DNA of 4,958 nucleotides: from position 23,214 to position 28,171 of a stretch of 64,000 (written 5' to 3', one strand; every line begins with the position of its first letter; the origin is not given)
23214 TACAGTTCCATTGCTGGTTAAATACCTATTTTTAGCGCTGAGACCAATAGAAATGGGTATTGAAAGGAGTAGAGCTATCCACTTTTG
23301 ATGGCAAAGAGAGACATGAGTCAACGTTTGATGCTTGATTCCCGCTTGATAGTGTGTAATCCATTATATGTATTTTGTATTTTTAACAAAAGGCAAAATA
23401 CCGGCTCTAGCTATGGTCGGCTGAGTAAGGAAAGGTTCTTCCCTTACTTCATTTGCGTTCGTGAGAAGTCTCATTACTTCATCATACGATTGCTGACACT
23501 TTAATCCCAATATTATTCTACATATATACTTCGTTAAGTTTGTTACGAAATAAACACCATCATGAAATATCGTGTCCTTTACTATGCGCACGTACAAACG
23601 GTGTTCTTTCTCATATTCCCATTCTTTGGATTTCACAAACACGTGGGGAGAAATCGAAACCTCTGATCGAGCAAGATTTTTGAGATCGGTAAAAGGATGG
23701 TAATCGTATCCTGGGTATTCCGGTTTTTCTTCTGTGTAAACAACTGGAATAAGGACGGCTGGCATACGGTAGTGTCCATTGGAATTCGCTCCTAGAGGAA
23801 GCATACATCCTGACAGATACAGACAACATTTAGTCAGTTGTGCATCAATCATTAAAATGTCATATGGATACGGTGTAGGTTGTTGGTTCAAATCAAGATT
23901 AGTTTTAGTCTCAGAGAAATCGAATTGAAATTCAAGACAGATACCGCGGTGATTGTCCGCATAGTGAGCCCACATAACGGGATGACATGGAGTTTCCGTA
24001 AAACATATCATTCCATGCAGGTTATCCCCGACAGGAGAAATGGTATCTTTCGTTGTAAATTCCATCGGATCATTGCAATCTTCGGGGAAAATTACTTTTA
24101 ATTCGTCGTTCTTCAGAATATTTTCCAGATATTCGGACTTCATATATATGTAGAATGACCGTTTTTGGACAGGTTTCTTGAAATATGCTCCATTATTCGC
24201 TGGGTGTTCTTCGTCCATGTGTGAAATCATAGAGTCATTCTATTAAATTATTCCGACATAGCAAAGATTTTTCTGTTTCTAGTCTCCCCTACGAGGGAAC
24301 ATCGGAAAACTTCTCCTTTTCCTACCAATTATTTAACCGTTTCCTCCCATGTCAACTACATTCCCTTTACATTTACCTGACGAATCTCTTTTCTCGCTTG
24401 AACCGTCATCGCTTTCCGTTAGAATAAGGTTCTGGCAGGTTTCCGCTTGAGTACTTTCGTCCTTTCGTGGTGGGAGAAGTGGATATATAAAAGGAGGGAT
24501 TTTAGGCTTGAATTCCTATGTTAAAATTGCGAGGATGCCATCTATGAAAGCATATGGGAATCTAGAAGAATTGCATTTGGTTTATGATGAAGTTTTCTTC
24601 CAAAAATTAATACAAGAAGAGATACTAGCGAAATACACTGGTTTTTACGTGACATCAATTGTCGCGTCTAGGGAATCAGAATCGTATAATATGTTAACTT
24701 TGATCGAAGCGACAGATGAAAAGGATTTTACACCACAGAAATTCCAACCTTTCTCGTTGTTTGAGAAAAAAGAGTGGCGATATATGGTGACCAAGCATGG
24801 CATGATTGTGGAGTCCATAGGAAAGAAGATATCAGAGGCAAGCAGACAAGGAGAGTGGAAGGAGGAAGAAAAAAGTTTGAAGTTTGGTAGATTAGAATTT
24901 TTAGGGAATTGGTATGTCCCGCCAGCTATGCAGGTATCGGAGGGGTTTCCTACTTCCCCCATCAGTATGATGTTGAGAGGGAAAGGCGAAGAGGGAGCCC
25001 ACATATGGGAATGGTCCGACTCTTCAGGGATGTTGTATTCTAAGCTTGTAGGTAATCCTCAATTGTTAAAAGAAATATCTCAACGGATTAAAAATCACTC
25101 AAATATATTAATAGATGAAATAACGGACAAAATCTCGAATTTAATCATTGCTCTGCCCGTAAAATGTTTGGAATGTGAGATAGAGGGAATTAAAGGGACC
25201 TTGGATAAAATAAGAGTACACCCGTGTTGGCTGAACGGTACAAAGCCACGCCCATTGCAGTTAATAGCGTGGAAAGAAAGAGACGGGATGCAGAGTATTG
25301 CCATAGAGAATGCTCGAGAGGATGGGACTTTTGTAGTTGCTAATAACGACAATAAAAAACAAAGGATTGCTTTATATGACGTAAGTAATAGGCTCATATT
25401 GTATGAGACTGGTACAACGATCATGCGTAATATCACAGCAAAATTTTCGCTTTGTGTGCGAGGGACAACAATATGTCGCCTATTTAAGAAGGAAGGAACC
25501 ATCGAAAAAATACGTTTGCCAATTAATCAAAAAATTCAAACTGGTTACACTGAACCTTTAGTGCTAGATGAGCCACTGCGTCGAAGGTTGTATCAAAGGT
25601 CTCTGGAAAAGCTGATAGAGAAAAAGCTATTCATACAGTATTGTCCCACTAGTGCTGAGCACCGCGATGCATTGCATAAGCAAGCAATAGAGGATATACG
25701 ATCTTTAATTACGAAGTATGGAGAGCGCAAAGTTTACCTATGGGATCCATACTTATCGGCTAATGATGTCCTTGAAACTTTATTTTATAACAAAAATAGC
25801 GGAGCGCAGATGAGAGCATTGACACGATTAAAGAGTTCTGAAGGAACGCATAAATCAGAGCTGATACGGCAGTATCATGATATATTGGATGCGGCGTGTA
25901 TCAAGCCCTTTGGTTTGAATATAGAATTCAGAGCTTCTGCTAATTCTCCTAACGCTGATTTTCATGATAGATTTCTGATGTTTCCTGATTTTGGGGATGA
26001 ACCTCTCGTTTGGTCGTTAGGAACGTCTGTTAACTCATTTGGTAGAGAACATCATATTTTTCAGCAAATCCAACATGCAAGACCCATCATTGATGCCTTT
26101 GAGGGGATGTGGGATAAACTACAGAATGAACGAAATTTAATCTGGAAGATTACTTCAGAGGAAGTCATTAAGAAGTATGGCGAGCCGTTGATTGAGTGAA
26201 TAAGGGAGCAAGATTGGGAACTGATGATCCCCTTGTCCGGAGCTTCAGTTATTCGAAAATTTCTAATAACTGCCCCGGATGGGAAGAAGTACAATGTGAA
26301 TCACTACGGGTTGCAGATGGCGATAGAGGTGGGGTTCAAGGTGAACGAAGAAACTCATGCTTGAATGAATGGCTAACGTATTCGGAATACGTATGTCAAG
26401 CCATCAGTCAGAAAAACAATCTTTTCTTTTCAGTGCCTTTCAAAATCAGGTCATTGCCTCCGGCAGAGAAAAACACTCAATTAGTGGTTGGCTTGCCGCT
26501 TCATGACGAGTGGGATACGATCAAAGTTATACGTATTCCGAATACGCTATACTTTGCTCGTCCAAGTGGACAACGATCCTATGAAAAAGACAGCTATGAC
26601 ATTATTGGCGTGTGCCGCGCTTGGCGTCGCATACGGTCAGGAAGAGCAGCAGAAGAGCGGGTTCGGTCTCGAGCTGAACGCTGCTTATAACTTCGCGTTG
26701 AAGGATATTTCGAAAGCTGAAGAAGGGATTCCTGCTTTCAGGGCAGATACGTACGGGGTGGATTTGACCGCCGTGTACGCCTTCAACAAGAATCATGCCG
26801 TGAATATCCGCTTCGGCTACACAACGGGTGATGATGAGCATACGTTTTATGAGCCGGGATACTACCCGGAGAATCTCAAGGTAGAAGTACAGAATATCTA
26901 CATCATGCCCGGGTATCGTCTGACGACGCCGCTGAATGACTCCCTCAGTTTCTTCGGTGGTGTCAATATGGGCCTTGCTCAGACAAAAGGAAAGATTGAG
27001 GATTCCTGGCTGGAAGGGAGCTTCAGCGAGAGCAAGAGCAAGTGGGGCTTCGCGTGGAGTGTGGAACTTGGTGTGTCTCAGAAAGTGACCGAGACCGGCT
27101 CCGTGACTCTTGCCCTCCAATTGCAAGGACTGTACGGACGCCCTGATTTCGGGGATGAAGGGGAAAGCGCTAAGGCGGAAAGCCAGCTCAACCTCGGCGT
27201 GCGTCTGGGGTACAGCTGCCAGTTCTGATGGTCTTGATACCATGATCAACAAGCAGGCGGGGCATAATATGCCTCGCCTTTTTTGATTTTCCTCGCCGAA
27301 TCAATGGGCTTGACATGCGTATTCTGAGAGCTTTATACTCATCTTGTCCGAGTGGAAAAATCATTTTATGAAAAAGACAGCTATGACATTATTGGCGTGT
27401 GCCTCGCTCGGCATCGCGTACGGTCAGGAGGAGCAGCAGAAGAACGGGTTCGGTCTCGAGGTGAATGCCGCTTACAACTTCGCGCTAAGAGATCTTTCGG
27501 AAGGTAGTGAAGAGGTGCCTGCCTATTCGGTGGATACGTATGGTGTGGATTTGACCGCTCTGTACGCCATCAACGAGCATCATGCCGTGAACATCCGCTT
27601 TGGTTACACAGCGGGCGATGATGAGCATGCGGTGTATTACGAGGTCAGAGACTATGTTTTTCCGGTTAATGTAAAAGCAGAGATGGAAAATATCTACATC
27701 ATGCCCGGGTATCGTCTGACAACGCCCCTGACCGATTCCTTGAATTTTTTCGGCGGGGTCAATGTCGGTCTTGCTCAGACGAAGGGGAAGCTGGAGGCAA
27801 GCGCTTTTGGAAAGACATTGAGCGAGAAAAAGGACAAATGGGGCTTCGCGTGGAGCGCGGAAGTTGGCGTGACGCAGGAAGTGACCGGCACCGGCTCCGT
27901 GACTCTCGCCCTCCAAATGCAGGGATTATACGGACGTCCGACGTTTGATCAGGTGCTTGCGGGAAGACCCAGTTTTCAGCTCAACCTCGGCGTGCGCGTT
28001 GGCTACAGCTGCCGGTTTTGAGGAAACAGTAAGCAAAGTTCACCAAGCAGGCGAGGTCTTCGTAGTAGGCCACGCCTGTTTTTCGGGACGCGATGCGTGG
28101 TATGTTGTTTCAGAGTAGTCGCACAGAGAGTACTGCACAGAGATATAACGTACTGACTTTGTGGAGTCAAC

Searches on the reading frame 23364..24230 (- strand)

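Call 8: search_protein_families(library=pfam, proteins=[window:23364-24230:-], max_evalue=0.01)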
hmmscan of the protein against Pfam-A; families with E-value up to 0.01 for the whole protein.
window:23364-24230:- (288 aa): 1 family
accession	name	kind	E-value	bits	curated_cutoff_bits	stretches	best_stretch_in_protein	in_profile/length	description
PF11185.13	DUF2971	-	1.1e-08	36.7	22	1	86-212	1-89/89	Protein of unknown function (DUF2971)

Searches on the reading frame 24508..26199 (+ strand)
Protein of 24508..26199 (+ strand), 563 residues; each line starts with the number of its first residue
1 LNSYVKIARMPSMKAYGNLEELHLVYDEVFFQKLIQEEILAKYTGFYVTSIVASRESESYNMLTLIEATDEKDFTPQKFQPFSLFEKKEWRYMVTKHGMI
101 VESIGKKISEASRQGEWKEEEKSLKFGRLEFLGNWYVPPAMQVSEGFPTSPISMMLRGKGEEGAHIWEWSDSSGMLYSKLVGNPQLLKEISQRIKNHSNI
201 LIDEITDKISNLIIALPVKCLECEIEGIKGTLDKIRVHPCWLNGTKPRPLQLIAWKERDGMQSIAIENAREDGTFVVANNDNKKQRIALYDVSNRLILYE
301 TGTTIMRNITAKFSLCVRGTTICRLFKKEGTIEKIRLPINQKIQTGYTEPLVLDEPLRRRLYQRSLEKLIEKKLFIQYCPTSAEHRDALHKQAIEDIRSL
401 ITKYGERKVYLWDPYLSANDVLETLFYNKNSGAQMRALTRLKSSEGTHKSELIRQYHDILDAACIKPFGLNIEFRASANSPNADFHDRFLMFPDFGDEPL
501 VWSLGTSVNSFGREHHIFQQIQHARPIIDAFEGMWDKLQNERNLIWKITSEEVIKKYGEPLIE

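Call 8: search_protein_families(library=pfam, proteins=[window:24508-26199:+], max_evalue=0.01)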
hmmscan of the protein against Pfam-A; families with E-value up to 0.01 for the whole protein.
window:24508-26199:+ (563 aa): 0 families

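Call 46: search_protein_families(library=ncbifam, proteins=[window:24508-26199:+], max_evalue=0.01)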
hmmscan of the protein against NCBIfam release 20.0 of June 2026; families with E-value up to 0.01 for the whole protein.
window:24508-26199:+ (563 aa): 2 families
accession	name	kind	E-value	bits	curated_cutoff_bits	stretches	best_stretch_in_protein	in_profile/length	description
NF040700.1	VPA1262_N_dom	domain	5.6e-50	170.5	80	1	114-536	35-477/478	VPA1262 family N-terminal domain-containing protein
NF040699.1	VPA1262_fam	subfamily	1.3e-08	33.2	325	1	366-514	369-523/1026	VPA1262 family protein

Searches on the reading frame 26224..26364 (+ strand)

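Call 8: search_protein_families(library=pfam, proteins=[window:26224-26364:+], max_evalue=0.01)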
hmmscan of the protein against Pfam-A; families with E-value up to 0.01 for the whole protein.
window:26224-26364:+ (46 aa): 1 family
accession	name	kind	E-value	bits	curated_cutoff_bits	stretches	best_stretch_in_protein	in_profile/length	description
PF13310.11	Virulence_RhuM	-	9.4e-06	25.5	33.7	1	8-43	1-39/252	Virulence protein RhuM family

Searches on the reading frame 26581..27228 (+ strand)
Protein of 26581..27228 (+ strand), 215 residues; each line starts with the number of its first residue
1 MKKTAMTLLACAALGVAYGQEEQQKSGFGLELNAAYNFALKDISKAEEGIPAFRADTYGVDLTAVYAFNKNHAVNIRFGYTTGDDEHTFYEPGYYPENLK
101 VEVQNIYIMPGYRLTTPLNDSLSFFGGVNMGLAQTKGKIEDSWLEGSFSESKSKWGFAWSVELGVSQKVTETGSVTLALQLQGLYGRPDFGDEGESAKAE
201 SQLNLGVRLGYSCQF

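Call 8: search_protein_families(library=pfam, proteins=[window:26581-27228:+], max_evalue=0.01)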
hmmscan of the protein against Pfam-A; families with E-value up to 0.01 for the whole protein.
window:26581-27228:+ (215 aa): 3 families
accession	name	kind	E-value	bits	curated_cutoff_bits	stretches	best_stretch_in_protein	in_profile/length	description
PF13505.12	OMP_b-brl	-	2.2e-15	57.7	28.7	1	8-207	2-171/175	Outer membrane protein beta-barrel domain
PF07642.17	BBP2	-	0.00035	20.4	26.2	0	107-167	134-196/339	Putative beta-barrel porin-2, OmpL-like. bbp2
PF03797.25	Autotransporter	-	0.009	16.2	26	0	46-211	14-181/255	Autotransporter beta-domain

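Call 11: find_related_loci(query=window:26581-27228:+, collection=genome_contigs, flank=3000)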
Query window:26581-27228:+ (215 aa) in genome_contigs; peptide patterns used: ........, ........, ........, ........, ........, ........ (x = any residue, [..] = any of these).
117 stretches matched a pattern; 18 encode a relative of the query (tblastn E <= 1e-3); 18 distinct loci.
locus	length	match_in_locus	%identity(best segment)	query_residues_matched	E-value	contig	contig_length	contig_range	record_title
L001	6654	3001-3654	80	1-215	5e-118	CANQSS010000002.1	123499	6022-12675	MAG: uncultured Akkermansia sp. isolate Lapin-032__bin68 genome assembly, contig: Lapin-032__NODE_234_length_123499_cov_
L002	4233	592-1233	78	1-215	2e-112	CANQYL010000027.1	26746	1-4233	MAG: uncultured Akkermansia sp. isolate Lapin-016__bin11 genome assembly, contig: Lapin-016__NODE_1517_length_26746_cov_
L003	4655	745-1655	82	1-215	2e-111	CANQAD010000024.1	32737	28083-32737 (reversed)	MAG: uncultured Akkermansia sp. isolate Lapin-002__bin47 genome assembly, contig: Lapin-002__NODE_1756_length_32737_cov_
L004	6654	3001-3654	77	1-215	2e-111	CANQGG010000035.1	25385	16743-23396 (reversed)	MAG: uncultured Akkermansia sp. isolate Lapin-001__bin7 genome assembly, contig: Lapin-001__NODE_2221_length_25385_cov_1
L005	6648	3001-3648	77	1-215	4e-105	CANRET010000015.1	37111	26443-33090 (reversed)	MAG: uncultured Akkermansia sp. isolate Lapin-024__bin2 genome assembly, contig: Lapin-024__NODE_1421_length_37111_cov_2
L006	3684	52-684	82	1-215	3e-105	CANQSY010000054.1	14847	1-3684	MAG: uncultured Akkermansia sp. isolate Lapin-032__bin72 genome assembly, contig: Lapin-032__NODE_5830_length_14847_cov_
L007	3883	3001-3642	73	1-215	6e-104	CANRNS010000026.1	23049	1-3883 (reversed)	MAG: uncultured Akkermansia sp. isolate Lapin-021__bin40 genome assembly, contig: Lapin-021__NODE_2505_length_23049_cov_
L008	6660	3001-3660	74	1-215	2e-103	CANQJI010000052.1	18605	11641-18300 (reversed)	MAG: uncultured Akkermansia sp. isolate Lapin-032__bin122 genome assembly, contig: Lapin-032__NODE_4457_length_18605_cov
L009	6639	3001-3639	68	1-215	2e-95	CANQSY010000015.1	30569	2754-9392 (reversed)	MAG: uncultured Akkermansia sp. isolate Lapin-032__bin72 genome assembly, contig: Lapin-032__NODE_2403_length_30569_cov_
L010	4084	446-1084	64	1-215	8e-84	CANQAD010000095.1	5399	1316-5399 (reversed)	MAG: uncultured Akkermansia sp. isolate Lapin-002__bin47 genome assembly, contig: Lapin-002__NODE_20347_length_5399_cov_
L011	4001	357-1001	65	1-215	2e-83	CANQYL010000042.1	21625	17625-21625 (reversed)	MAG: uncultured Akkermansia sp. isolate Lapin-016__bin11 genome assembly, contig: Lapin-016__NODE_2099_length_21625_cov_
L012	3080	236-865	60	1-215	7e-79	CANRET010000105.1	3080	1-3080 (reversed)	MAG: uncultured Akkermansia sp. isolate Lapin-024__bin2 genome assembly, contig: Lapin-024__NODE_37868_length_3080_cov_2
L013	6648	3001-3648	53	1-215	7e-72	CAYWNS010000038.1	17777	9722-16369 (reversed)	MAG TPA_asm: uncultured Akkermansia sp. isolate SRP314395_co1_61 genome assembly, contig: NODE_2828_length_17777_cov_83.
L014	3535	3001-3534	65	1-176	1e-67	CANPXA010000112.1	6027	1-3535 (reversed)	MAG: uncultured Akkermansia sp. isolate Lapin-004__bin12 genome assembly, contig: Lapin-004__NODE_17874_length_6027_cov_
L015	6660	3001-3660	52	1-215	1e-67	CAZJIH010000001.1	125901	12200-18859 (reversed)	MAG TPA_asm: uncultured Akkermansia sp. isolate SRP314395_co1_71 genome assembly, contig: NODE_43_length_125901_cov_227.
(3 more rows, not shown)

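Call 46: search_protein_families(library=ncbifam, proteins=[window:26581-27228:+], max_evalue=0.01)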
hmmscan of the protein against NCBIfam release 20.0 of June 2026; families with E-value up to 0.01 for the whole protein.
window:26581-27228:+ (215 aa): 2 families
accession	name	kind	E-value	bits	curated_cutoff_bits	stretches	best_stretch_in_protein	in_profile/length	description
NF052636.1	Rick_Adr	subfamily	4.9e-05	23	210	1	120-180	123-185/224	adhesin Adr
NF047519.1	LIC_11366_fam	subfamily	0.0084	15.9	300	0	94-180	82-172/239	LIC_11366 family protein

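Call 56: predict_structure(alignment_id=A1)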
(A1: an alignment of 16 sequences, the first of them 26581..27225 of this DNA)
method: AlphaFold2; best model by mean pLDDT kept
length: 215 residues; sequences in the alignment: 16
mean_pLDDT: 82.6   pTM: 0.76
mean pLDDT of the five models: 82.6, 80.5, 79.6, 78.6, 78.2
residues with pLDDT >= 90: 114; 70-90: 57; 50-70: 20; < 50: 24
segments of 3 or more residues with pLDDT < 50: 1-24
pLDDT, mean of each block of 10 residues (from residue 1): 39 41 66 95 70 86 93 96 86 74 94 95 97 92 83 94 96 93 86 61 94 88
secondary structure, 60 per line:
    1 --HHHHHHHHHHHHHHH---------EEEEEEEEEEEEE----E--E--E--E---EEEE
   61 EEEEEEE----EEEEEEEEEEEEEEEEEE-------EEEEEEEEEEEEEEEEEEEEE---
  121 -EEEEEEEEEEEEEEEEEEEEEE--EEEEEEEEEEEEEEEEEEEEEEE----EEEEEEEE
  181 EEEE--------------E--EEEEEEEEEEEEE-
elements in order: H3-17 E27-39 E57-67 E72-89 E97-117 E122-143 E146-168 E173-184 E202-214

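Call 59: fold_search(model_id=the predicted structure, library=pdb)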
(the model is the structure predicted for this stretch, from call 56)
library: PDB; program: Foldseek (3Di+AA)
matches with E <= 10: 1049; with E <= 0.001: 104
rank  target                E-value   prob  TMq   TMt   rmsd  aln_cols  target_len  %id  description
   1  9a2m_MODEL_1_A        1.1e-09  1.00  0.51  0.35   7.4       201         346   16  Model of E. coli OmpA by in-cell photo-crosslinking MS and deep learning (released 2023-02-24)
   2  9fzd_A                5.4e-09  1.00  0.57  0.68   4.7       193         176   16  Structure of OmpA-long in complex with nanobody Nb39 (released 2024-07-17)
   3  1bxw                  1.1e-08  1.00  0.51  0.63   6.0       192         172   10  OUTER MEMBRANE PROTEIN A (OMPA) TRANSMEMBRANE DOMAIN (released 1998-10-14)
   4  9fzc_A                1.8e-08  1.00  0.56  0.68   5.4       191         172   15  Structure of OmpA-short in complex with nanobody Nb01 (released 2024-07-17)
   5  9nh2_A                2.2e-08  1.00  0.66  0.64   6.1       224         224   10  In situ cryo-EM structure of porin III of the Legionella Dot/Icm T4SS machine (released 2025-09-17)
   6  3qra                  5.3e-08  1.00  0.51  0.68   6.0       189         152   16  The crystal structure of Ail, the attachment invasion locus protein of Yersinia pestis (released 2011-11-23)
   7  3qrc_B                5.6e-08  1.00  0.49  0.64   5.5       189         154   14  The crystal structure of Ail, the attachment invasion locus protein of Yersinia pestis, in complex with the heparin an (released 2011-11-23)
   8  3qrc_A                6.5e-08  1.00  0.49  0.64   5.7       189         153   16  The crystal structure of Ail, the attachment invasion locus protein of Yersinia pestis, in complex with the heparin an (released 2011-11-23)
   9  9nh1_B                1.5e-06  1.00  0.43  0.37  14.7       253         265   11  In situ cryo-EM structure of porin I of the Legionella Dot/Icm T4SS machine (released 2025-09-17)
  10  9nh1_A                1.8e-06  1.00  0.53  0.47   6.2       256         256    9  In situ cryo-EM structure of porin I of the Legionella Dot/Icm T4SS machine (released 2025-09-17)
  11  1qjp                  2.3e-06  1.00  0.44  0.65   6.9       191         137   12  HIGH RESOLUTION STRUCTURE OF THE OUTER MEMBRANE PROTEIN A (OMPA) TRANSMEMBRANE DOMAIN (released 2000-06-30)
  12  1p4t                  2.9e-06  1.00  0.52  0.68   5.8       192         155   13  Crystal structure of Neisserial surface protein A (NspA) (released 2003-07-22)
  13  2n2l_MODEL_1_A        5.7e-06  1.00  0.46  0.61   7.4       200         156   14  NMR structure of yersinia pestis ail (attachment invasion locus) in decylphosphocholine micelles calculated wi (released 2015-07-22)
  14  2vdf                  1.0e-05  1.00  0.39  0.38  14.5       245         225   12  Structure of the OpcA adhesion from Neisseria meningitidis determined by crystallization from the cubic mesophase (released 2007-10-23)
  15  8qxp                  1.1e-05  1.00  0.54  0.64   5.6       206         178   11  Crystal structure of the outer membrane porin OmpW from Klebsiella pneumoniae (released 2024-01-24)
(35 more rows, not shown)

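Call 61: find_related_loci(query=A1, collection=genome_contigs, flank=1500)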
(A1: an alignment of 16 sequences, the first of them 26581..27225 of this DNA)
Query A1 (215 aa) in genome_contigs; peptide patterns used: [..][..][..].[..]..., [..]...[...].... (x = any residue, [..] = any of these).
88 stretches matched a pattern; 26 encode a relative of the query (tblastn E <= 1e-3); 26 distinct loci.
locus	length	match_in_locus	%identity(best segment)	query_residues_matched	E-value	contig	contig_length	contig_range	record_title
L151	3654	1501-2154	80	1-215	3e-118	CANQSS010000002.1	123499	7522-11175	MAG: uncultured Akkermansia sp. isolate Lapin-032__bin68 genome assembly, contig: Lapin-032__NODE_234_length_123499_cov_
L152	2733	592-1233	78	1-215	5e-114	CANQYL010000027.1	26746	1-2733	MAG: uncultured Akkermansia sp. isolate Lapin-016__bin11 genome assembly, contig: Lapin-016__NODE_1517_length_26746_cov_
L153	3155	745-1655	82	1-215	2e-112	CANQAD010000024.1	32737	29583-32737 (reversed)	MAG: uncultured Akkermansia sp. isolate Lapin-002__bin47 genome assembly, contig: Lapin-002__NODE_1756_length_32737_cov_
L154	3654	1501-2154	77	1-215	1e-111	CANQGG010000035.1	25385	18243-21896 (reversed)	MAG: uncultured Akkermansia sp. isolate Lapin-001__bin7 genome assembly, contig: Lapin-001__NODE_2221_length_25385_cov_1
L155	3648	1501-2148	77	1-215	4e-105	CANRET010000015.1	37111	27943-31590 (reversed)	MAG: uncultured Akkermansia sp. isolate Lapin-024__bin2 genome assembly, contig: Lapin-024__NODE_1421_length_37111_cov_2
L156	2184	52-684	82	1-215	3e-107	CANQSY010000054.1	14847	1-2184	MAG: uncultured Akkermansia sp. isolate Lapin-032__bin72 genome assembly, contig: Lapin-032__NODE_5830_length_14847_cov_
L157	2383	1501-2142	73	1-215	1e-105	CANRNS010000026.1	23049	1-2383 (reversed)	MAG: uncultured Akkermansia sp. isolate Lapin-021__bin40 genome assembly, contig: Lapin-021__NODE_2505_length_23049_cov_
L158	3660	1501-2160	74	1-215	2e-103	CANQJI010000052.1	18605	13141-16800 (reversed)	MAG: uncultured Akkermansia sp. isolate Lapin-032__bin122 genome assembly, contig: Lapin-032__NODE_4457_length_18605_cov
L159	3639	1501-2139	68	1-215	2e-95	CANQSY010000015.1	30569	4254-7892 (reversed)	MAG: uncultured Akkermansia sp. isolate Lapin-032__bin72 genome assembly, contig: Lapin-032__NODE_2403_length_30569_cov_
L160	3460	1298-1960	69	1-215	9e-94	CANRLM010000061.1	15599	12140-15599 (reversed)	MAG: uncultured Akkermansia sp. isolate Lapin-024__bin99 genome assembly, contig: Lapin-024__NODE_4822_length_15599_cov_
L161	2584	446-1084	64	1-215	3e-84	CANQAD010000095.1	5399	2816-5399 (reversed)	MAG: uncultured Akkermansia sp. isolate Lapin-002__bin47 genome assembly, contig: Lapin-002__NODE_20347_length_5399_cov_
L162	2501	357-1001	65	1-215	7e-84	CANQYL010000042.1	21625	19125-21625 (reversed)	MAG: uncultured Akkermansia sp. isolate Lapin-016__bin11 genome assembly, contig: Lapin-016__NODE_2099_length_21625_cov_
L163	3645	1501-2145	64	1-215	7e-83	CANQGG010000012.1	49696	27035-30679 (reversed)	MAG: uncultured Akkermansia sp. isolate Lapin-001__bin7 genome assembly, contig: Lapin-001__NODE_949_length_49696_cov_17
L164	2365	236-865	60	1-215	7e-79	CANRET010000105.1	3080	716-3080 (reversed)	MAG: uncultured Akkermansia sp. isolate Lapin-024__bin2 genome assembly, contig: Lapin-024__NODE_37868_length_3080_cov_2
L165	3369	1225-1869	64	1-215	6e-74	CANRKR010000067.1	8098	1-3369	MAG: uncultured Akkermansia sp. isolate Lapin-033__bin67 genome assembly, contig: Lapin-033__NODE_7453_length_8098_cov_1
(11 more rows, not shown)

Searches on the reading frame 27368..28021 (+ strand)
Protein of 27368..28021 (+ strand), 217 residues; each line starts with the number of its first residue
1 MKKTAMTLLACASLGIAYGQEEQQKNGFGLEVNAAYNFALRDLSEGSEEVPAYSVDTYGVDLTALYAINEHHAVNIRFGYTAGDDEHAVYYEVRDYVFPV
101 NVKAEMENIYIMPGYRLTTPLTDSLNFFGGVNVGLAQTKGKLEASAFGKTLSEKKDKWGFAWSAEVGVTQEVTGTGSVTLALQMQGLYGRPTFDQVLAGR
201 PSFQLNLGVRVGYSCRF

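Call 8: search_protein_families(library=pfam, proteins=[window:27368-28021:+], max_evalue=0.01)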
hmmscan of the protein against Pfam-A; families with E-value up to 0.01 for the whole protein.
window:27368-28021:+ (217 aa): 2 families
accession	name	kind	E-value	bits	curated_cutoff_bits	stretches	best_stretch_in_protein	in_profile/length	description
PF13505.12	OMP_b-brl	-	1.2e-09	39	28.7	1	8-168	2-140/175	Outer membrane protein beta-barrel domain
PF07642.17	BBP2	-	0.00056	19.7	26.2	0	110-171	134-197/339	Putative beta-barrel porin-2, OmpL-like. bbp2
